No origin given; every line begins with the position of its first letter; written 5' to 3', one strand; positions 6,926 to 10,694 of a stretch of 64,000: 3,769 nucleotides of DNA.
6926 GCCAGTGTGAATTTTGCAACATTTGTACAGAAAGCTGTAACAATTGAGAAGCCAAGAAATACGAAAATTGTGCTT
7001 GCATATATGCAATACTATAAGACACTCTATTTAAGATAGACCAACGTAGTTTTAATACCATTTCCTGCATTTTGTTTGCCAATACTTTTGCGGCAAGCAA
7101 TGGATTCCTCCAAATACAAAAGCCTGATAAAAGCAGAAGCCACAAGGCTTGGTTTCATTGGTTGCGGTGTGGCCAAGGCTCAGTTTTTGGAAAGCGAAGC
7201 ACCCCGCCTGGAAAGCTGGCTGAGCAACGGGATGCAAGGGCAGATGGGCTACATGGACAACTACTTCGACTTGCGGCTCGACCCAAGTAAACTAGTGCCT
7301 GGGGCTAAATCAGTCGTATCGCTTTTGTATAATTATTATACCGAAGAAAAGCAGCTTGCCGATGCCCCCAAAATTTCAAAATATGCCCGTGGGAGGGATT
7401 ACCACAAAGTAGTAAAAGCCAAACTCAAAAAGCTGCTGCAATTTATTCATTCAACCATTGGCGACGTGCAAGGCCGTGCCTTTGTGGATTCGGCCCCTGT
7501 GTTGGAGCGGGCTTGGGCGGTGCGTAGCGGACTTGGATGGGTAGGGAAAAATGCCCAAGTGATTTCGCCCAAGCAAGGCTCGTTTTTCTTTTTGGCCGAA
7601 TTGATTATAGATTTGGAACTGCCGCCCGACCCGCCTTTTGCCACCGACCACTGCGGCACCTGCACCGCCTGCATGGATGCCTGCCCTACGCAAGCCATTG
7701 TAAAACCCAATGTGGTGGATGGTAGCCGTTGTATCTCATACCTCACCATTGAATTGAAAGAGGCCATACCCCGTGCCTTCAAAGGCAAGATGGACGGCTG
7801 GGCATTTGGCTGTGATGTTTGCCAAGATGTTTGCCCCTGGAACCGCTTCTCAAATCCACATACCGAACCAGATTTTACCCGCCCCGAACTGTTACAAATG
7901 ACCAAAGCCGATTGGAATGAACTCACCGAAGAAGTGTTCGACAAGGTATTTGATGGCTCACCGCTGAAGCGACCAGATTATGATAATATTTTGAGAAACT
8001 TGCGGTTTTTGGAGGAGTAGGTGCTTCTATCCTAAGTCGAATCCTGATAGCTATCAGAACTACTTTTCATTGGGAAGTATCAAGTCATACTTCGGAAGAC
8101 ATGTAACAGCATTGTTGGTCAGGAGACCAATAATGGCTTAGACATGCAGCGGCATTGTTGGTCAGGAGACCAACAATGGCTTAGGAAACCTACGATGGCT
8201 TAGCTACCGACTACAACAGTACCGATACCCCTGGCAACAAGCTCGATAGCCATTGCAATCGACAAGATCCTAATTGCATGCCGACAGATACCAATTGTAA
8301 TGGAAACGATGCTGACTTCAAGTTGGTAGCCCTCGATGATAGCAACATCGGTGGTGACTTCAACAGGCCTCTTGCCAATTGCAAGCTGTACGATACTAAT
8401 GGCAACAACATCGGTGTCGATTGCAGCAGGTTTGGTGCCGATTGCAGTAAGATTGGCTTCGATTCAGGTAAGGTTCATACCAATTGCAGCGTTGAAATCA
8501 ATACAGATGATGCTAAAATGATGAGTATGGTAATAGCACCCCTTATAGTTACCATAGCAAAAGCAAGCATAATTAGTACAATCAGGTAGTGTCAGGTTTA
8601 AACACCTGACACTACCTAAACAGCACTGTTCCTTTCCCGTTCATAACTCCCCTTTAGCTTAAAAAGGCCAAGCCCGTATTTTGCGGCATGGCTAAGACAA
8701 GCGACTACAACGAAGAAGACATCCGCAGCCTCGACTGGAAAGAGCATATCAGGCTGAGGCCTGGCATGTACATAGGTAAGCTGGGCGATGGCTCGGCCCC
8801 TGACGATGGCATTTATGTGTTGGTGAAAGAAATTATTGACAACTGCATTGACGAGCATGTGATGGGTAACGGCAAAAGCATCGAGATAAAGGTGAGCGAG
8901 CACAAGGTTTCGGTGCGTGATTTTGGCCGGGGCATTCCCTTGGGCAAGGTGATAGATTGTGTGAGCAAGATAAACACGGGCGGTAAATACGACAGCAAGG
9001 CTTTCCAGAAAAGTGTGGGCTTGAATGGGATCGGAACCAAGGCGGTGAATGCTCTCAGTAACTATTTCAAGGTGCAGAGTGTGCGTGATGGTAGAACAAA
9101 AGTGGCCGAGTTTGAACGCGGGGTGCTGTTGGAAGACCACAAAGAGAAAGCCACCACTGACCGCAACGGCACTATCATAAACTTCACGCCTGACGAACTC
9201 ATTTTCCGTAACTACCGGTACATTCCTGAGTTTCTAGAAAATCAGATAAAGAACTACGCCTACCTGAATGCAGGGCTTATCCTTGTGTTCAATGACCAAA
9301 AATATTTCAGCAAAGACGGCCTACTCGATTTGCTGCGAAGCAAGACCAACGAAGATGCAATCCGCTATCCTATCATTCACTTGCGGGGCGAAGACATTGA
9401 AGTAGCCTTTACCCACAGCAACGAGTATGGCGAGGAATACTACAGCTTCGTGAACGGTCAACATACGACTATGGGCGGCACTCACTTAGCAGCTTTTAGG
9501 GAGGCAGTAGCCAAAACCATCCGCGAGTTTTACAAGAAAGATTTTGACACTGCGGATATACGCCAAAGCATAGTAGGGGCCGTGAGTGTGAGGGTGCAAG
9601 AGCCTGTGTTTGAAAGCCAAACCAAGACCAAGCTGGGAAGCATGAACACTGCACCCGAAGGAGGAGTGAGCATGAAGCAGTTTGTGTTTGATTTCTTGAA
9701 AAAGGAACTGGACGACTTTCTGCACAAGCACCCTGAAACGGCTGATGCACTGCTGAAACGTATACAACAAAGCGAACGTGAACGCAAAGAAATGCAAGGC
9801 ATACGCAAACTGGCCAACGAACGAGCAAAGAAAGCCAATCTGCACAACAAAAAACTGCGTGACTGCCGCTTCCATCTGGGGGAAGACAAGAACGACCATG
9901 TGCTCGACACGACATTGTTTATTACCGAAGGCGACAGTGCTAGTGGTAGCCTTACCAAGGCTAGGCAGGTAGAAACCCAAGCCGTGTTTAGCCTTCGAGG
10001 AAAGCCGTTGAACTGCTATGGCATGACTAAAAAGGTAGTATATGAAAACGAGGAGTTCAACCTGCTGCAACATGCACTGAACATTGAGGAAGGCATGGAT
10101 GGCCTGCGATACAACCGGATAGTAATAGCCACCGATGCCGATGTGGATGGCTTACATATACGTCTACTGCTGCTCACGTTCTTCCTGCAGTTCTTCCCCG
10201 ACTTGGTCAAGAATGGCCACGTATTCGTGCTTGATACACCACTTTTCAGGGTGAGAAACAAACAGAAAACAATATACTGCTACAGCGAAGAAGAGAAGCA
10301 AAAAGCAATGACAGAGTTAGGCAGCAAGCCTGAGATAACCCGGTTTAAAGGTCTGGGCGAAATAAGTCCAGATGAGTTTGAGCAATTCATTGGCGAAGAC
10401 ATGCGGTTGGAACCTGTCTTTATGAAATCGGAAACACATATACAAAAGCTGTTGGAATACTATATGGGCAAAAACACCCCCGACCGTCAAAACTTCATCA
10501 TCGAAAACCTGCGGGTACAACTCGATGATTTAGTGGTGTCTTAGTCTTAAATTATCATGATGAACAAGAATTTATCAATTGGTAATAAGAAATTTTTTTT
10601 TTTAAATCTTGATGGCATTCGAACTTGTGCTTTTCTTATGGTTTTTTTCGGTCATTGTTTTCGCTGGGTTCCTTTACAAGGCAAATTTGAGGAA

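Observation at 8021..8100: ~80 bp structured element present twice, 54 kb apart, with a compensatory stem change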

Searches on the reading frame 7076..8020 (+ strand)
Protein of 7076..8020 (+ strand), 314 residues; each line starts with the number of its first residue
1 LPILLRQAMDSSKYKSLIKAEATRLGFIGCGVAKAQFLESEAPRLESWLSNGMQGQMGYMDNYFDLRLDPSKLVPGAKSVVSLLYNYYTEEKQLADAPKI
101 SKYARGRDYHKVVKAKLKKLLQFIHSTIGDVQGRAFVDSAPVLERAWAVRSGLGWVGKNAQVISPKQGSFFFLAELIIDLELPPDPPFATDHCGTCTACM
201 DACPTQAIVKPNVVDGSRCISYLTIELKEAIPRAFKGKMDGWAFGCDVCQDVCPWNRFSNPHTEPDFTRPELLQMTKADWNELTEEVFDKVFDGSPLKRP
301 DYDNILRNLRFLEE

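Call 16: search_protein_families(library=pfam, proteins=[window:7076-8020:+])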
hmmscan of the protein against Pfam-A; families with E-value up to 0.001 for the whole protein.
window:7076-8020:+ (314 aa): 5 families
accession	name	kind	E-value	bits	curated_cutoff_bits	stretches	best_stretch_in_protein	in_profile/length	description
PF08331.15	QueG_DUF1730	-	1.7e-24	86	25.1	1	67-139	1-77/77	Epoxyqueuosine reductase QueG, DUF1730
PF13484.11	Fer4_16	-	1.8e-23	83.5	30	1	192-256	1-66/66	4Fe-4S double cluster binding domain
PF12838.12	Fer4_7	-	6.3e-05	23.8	27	1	192-256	1-51/52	4Fe-4S dicluster domain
PF13237.11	Fer4_10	-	7.2e-05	23.1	25.5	0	190-207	6-30/53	4Fe-4S dicluster domain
PF13183.11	Fer4_8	-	0.0008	20.3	27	0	191-205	3-17/68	4Fe-4S dicluster domain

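Call 18: find_related_loci(query=window:7076-8020:+, collection=genome_contigs, flank=3000)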
Query window:7076-8020:+ (314 aa) in genome_contigs; peptide patterns used: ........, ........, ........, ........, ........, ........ (x = any residue, [..] = any of these).
600 stretches matched a pattern (row limit reached: there are more); 148 encode a relative of the query (tblastn E <= 1e-3); the best 80 are kept; 80 distinct loci.
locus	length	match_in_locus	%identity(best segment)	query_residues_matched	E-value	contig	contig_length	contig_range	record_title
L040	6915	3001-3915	65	9-313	7e-138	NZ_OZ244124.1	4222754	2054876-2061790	MAG: Flagellimonas sp. isolate b09d5763-d4a8-4d74-9360-60d36be1bede chromosome 1, complete sequence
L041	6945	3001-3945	64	1-312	3e-137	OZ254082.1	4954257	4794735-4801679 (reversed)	MAG: Cyclobacteriaceae bacterium isolate 1e3efca2-635c-40ce-9098-20cd8d9cc3c3 genome assembly, chromosome: 1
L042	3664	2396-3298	63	13-313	3e-139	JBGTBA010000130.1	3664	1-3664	MAG: Flavobacteriaceae bacterium isolate JTS-AC86 k141_3348112, whole genome shotgun sequence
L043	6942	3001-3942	62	1-314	3e-134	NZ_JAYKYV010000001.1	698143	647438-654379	Flagellimonas halotolerans strain SYSU M86414 NODE_1_length_698143_cov_218.174674, whole genome shotgun sequence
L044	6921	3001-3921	64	10-314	3e-133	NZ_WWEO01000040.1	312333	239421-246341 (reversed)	Mucilaginibacter agri strain R11 125, whole genome shotgun sequence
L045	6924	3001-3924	63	13-313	6e-133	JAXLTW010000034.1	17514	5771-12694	MAG: Chitinophagales bacterium isolate STL-BAC14 C1.324.fa-34, whole genome shotgun sequence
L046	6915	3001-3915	63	10-314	7e-133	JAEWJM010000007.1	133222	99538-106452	MAG: Bacteroidetes bacterium isolate OH_PBrB_151 k127_936767, whole genome shotgun sequence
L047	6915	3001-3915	65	9-312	2e-131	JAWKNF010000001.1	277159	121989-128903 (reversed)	MAG: Flavobacteriales bacterium isolate ABC1.8 ABC1.8.fa-1, whole genome shotgun sequence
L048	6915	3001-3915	63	8-312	4e-131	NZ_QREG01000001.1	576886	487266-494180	Marinoscillum furvescens DSM 4134 Ga0215637_101, whole genome shotgun sequence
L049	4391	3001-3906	64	14-314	2e-131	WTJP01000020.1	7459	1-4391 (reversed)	MAG: Candidatus Arcticimaribacter sp. isolate PL36330bin_11 NODE_5033_length_7459_cov_36.965289, whole genome shotgun se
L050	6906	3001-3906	62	14-314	3e-130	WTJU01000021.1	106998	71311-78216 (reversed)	MAG: Candidatus Arcticimaribacter sp. isolate PL36330bin_9 NODE_18_length_106998_cov_25.995960, whole genome shotgun seq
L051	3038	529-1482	60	18-313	4e-135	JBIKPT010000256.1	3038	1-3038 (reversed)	MAG: Chitinophagales bacterium isolate ME2015-05-02_3300035682_group6_bin87 Rohwer_bin568_scaffold_46849_c1, whole genom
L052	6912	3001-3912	62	11-312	1e-129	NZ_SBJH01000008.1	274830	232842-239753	Olivibacter sp. XZL3 C831, whole genome shotgun sequence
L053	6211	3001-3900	64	14-312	2e-129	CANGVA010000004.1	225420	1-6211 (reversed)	MAG: Bacteroidetes bacterium isolate RE-15aug16-236 genome assembly, contig: RE-15aug16-C8-p2, whole genome shotgun sequ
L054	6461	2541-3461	62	11-314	3e-129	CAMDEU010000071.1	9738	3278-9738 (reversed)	MAG: Spirosoma fluviale isolate TE-08apr19-50 genome assembly, contig: TE-08apr19-C10513, whole genome shotgun sequence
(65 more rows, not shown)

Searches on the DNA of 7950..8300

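Call 21: search_rna_families(source=window, start=7950, end=8300, threshold=evalue, max_evalue=10, show_alignments=2)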
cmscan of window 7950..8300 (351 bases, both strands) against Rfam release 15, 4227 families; matches with E-value up to 10: 2.
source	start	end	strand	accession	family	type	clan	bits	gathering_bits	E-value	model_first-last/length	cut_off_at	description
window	8109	8179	+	RF03324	mir-1288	Gene; miRNA;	-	20.5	70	0.089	1-74/74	no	mir-1288 microRNA precursor family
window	8060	8181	+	RF00080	Manganese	Cis-reg; riboswitch;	-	10.6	45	0.71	1-177/177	no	Manganese Mn2+ riboswitch aptamer (yybP-ykoY)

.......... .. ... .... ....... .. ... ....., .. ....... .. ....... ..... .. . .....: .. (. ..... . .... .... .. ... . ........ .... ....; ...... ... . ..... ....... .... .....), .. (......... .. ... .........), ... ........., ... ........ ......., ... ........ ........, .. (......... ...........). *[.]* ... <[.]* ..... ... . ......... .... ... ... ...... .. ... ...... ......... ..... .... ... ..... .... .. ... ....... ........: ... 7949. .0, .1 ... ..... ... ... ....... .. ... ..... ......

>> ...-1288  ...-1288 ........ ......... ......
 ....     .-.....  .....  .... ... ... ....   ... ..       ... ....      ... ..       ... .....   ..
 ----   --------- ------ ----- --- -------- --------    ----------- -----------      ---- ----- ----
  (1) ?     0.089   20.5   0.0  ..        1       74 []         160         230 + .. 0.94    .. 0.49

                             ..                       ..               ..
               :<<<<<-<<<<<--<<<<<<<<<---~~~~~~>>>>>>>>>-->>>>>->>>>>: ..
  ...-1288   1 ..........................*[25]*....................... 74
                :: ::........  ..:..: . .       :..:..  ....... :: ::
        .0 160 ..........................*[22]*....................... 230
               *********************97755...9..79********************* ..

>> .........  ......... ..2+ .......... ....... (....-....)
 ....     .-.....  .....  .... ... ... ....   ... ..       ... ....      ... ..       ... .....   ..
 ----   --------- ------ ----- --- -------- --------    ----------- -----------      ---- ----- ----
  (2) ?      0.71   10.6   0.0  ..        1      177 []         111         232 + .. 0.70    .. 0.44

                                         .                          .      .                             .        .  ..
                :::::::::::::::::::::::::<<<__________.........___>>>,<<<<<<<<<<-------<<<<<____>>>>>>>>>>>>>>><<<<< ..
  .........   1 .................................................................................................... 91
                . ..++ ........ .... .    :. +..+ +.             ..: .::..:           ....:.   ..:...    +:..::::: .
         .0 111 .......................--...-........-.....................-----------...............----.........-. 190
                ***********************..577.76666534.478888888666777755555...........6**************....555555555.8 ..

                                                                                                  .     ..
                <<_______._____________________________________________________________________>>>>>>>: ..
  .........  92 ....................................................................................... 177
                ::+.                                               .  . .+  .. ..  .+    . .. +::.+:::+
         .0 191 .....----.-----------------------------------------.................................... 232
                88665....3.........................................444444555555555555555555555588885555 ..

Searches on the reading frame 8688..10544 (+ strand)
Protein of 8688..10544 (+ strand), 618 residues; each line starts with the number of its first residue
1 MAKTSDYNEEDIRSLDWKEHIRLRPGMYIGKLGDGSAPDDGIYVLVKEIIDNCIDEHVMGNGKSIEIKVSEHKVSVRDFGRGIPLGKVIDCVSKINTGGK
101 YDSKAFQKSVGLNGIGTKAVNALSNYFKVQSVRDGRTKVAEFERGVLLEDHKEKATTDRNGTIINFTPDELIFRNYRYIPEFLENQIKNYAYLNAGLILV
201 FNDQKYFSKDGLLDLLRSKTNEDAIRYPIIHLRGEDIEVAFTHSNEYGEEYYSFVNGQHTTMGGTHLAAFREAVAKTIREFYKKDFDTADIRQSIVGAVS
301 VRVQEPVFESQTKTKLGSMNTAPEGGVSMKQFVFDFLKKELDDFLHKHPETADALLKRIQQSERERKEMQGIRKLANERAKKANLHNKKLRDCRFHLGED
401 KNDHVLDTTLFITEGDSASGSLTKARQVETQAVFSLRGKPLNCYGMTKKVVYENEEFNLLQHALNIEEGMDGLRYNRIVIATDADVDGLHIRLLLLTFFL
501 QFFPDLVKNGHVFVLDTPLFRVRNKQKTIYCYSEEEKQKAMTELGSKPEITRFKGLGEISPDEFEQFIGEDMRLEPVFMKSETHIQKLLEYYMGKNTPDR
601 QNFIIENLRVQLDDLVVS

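Call 16: search_protein_families(library=pfam, proteins=[window:8688-10544:+])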
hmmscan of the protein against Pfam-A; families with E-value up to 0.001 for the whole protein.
window:8688-10544:+ (618 aa): 4 families
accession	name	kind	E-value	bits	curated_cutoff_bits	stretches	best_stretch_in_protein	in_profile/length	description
PF00204.31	DNA_gyraseB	-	2.8e-30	105.5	27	1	233-370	24-168/173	DNA gyrase B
PF01751.28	Toprim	-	5.7e-14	52.5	23.1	1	409-514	1-93/96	Toprim domain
PF02518.31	HATPase_c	-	1.8e-07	32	26.4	1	40-133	4-97/111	Histidine kinase-, DNA gyrase B-, and HSP90-like ATPase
PF00986.26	DNA_gyraseB_C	-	8e-07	29.6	29.8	1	546-604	2-62/63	DNA gyrase B subunit, carboxyl terminus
